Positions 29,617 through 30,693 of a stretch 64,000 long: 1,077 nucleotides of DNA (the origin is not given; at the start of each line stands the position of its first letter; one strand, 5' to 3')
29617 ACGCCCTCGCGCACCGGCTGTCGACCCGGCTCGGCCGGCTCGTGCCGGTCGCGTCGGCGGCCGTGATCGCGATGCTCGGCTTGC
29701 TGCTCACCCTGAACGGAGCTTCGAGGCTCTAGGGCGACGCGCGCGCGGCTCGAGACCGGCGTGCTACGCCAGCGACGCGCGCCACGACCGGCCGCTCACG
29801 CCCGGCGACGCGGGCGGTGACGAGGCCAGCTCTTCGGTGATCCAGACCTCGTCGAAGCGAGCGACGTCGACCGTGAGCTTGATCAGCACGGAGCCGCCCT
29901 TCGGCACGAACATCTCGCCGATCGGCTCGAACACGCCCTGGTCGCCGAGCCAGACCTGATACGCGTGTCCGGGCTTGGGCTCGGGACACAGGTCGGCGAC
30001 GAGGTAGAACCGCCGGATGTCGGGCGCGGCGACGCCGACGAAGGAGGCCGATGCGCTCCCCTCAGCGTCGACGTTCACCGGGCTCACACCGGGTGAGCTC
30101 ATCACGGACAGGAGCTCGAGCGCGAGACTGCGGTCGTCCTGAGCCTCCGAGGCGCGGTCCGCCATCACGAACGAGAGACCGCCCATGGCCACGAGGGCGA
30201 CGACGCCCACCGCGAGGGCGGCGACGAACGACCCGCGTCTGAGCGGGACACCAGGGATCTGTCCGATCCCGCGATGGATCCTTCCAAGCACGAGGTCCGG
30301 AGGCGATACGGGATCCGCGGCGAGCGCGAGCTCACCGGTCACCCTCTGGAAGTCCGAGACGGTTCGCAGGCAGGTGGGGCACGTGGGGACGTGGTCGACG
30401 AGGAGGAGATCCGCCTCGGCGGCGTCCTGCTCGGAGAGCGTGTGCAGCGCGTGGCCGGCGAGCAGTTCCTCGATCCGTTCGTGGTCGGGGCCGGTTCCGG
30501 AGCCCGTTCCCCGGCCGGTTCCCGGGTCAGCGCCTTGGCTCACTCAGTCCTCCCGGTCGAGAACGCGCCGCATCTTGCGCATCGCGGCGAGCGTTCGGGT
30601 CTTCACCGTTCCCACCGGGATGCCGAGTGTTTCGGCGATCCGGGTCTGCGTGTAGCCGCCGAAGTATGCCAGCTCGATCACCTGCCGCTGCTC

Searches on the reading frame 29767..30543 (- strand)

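Call 67: search_protein_families(library=pfam, proteins=[window:29767-30543:-], max_evalue=0.001)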
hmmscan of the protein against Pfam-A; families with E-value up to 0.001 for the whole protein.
window:29767-30543:- (259 aa): 1 family
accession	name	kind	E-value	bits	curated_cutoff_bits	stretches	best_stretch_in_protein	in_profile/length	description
PF10099.14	RskA_C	-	5.2e-10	40.1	29.4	1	108-241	2-124/135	Anti-sigma-K factor rskA, C-terminal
